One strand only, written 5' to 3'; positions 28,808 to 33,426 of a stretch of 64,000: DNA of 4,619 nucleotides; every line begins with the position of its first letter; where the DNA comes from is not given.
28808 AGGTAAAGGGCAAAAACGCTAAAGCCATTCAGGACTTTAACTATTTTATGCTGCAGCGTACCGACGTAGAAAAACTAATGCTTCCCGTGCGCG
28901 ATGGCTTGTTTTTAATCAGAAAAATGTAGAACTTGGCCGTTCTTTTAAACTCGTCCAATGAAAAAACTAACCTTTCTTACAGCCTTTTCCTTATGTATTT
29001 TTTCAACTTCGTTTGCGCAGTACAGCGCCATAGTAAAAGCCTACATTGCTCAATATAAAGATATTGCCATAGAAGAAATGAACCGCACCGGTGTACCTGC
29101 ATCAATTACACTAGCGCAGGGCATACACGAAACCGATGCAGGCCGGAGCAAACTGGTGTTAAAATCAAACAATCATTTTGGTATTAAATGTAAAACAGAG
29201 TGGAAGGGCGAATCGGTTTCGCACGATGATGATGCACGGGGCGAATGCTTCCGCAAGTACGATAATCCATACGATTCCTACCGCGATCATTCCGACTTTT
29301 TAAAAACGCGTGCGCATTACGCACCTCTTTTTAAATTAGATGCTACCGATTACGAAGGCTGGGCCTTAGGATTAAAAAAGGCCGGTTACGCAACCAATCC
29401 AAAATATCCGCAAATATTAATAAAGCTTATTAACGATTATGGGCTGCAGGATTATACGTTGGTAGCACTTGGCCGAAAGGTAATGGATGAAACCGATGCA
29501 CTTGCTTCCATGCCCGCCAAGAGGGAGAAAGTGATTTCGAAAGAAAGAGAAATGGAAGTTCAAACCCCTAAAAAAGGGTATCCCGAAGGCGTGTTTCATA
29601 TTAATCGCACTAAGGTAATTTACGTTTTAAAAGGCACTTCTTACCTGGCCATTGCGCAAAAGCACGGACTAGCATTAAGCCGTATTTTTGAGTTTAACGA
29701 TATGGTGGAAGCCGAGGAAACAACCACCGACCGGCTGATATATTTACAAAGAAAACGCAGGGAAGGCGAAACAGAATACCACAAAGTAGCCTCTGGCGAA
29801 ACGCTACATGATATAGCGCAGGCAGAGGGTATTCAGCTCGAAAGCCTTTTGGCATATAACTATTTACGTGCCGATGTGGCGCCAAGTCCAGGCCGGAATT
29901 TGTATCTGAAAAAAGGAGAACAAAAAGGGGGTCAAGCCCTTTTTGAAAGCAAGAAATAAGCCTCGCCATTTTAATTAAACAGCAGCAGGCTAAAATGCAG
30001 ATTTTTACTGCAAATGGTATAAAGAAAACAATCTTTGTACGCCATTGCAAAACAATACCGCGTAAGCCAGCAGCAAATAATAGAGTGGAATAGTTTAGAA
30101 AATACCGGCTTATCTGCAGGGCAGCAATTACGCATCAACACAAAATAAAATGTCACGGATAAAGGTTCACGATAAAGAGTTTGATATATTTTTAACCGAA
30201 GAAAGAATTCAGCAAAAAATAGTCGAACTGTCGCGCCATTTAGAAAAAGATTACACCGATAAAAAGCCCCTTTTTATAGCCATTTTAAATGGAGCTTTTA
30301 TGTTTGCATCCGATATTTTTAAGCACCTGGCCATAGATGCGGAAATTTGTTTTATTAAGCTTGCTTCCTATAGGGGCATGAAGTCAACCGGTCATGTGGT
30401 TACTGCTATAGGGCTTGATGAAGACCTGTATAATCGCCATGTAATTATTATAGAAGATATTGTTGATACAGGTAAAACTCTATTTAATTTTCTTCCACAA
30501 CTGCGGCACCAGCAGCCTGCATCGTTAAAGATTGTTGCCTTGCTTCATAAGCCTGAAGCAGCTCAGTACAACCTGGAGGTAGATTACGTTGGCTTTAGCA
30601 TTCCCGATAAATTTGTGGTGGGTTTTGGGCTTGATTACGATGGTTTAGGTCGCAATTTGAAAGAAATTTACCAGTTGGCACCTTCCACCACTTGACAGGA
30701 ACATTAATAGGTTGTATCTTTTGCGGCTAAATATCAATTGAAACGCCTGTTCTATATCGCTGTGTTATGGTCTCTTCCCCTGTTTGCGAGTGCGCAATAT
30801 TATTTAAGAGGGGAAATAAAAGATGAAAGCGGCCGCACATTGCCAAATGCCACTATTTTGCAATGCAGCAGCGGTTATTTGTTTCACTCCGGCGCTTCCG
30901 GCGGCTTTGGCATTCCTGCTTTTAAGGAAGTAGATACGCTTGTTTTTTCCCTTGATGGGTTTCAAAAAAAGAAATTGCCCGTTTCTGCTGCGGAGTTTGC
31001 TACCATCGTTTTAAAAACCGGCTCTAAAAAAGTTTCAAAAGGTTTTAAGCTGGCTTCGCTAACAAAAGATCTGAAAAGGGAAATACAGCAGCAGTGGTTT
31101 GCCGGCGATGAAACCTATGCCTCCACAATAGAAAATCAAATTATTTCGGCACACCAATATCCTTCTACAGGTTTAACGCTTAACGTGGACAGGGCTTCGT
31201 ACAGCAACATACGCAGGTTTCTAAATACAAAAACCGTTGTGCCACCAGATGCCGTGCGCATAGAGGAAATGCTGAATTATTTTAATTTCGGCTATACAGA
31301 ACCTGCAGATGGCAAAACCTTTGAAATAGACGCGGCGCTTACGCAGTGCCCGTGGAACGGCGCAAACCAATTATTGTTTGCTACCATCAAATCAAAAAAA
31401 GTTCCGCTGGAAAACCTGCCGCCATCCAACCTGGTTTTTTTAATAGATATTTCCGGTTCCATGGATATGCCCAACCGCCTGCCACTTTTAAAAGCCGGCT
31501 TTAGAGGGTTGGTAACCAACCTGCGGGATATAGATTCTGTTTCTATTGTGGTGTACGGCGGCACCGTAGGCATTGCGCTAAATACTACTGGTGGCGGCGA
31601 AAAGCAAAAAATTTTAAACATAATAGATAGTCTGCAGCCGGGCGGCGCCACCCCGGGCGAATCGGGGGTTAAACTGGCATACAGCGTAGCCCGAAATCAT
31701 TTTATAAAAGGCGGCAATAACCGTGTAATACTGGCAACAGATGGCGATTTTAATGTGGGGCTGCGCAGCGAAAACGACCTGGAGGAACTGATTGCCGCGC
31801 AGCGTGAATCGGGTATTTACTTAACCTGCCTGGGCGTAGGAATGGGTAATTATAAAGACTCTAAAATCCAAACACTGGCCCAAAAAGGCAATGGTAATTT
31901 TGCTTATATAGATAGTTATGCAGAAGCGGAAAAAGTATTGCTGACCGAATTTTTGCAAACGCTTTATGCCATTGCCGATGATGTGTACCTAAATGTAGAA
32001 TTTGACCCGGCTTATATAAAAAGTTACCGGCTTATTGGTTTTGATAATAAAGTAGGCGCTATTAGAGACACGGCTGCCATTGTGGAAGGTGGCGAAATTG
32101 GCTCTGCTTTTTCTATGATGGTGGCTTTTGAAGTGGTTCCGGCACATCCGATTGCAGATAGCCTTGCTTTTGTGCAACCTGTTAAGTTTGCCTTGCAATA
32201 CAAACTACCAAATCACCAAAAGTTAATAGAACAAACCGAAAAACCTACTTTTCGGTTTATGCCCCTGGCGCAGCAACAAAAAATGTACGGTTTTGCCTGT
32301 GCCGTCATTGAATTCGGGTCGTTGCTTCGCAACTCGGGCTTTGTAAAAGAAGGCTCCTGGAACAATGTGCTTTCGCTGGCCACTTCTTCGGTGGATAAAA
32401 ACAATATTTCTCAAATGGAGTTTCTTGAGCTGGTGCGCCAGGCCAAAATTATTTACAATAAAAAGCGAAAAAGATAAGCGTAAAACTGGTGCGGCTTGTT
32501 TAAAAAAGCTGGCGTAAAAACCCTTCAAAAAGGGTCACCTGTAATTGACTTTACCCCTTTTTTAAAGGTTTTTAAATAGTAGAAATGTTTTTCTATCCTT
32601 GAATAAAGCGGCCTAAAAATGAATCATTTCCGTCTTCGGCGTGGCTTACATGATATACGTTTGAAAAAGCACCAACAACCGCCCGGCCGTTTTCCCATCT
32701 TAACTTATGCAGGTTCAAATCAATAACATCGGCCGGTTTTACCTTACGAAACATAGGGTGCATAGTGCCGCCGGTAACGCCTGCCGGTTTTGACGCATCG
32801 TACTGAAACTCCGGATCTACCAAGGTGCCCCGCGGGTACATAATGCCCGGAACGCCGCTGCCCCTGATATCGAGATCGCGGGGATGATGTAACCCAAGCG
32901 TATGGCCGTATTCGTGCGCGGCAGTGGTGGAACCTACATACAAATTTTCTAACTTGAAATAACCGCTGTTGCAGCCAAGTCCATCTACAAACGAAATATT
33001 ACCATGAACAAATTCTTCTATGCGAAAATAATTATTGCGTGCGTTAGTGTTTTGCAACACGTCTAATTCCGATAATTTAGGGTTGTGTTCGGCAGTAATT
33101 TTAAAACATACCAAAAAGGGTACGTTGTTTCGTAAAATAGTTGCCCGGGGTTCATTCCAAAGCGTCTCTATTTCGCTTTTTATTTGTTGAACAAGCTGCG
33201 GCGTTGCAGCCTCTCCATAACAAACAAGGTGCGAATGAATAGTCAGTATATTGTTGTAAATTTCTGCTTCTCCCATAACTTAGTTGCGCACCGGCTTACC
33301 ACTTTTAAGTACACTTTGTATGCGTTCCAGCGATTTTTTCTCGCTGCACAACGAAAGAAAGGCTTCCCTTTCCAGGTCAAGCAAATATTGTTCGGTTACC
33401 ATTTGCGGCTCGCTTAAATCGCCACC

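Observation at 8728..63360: Abundant dispersed motif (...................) resembling an uptake sequence or chromosome-wide binding site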

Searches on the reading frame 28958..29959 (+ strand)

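Call 8: search_protein_families(library=pfam, proteins=[window:28958-29959:+])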
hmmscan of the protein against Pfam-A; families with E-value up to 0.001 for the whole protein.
window:28958-29959:+ (333 aa): 2 families
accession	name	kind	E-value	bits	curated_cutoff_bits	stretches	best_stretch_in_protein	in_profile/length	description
PF01832.25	Glucosaminidase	-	6.2e-37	127.4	30.2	1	35-162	2-122/123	Mannosyl-glycoprotein endo-beta-N-acetylglucosaminidase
PF01476.26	LysM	-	1.9e-06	28.1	20.9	1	275-316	1-41/43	LysM domain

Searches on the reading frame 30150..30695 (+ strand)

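Call 8: search_protein_families(library=pfam, proteins=[window:30150-30695:+])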
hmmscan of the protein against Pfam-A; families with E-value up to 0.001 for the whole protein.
window:30150-30695:+ (181 aa): 2 families
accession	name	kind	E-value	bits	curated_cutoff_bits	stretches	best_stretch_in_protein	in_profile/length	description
PF00156.33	Pribosyltran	-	5.5e-24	84.7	26.3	1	17-163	8-157/158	Phosphoribosyl transferase domain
PF14681.12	UPRTase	-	0.00014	21.9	27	1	39-138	67-165/206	Uracil phosphoribosyltransferase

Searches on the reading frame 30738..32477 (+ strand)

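Call 8: search_protein_families(library=pfam, proteins=[window:30738-32477:+])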
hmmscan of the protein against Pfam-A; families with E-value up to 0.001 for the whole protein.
window:30738-32477:+ (579 aa): 6 families
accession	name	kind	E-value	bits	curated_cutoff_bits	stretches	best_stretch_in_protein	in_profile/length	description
PF12450.13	vWF_A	-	8.3e-29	99.9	25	1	124-213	4-93/94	von Willebrand factor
PF12034.13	YfbK_C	-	7.1e-23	82.2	25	1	408-570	2-182/184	Uncharacterized protein YfbK, C-terminal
PF00092.34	VWA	-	2e-15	57.9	23.8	1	231-397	1-168/174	von Willebrand factor type A domain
PF13519.12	VWA_2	-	6.9e-12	46.4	27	1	232-336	1-106/107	von Willebrand factor type A domain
PF13768.12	VWA_3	-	3.4e-08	34.1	27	1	231-387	2-152/155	von Willebrand factor type A domain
PF13715.12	CarbopepD_reg_2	-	0.00088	19.7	32.2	0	24-90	2-70/88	CarboxypepD_reg-like domain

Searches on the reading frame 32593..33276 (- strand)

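Call 8: search_protein_families(library=pfam, proteins=[window:32593-33276:-])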
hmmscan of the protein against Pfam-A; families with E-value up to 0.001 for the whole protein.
window:32593-33276:- (227 aa): 0 families

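Call 32: search_protein_families(library=ncbifam, proteins=[window:32593-33276:-], max_evalue=0.01)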
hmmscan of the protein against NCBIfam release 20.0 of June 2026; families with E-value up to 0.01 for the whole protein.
window:32593-33276:- (227 aa): 2 families
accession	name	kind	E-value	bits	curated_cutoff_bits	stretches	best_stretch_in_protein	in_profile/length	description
NF035945.1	Zn_serralysin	subfamily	0.0034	16.6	500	1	114-136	160-182/462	serralysin family metalloprotease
NF053766.1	ZapA_metallo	exception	0.0059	15.7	940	1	114-146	171-202/483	ZapA family metalloprotease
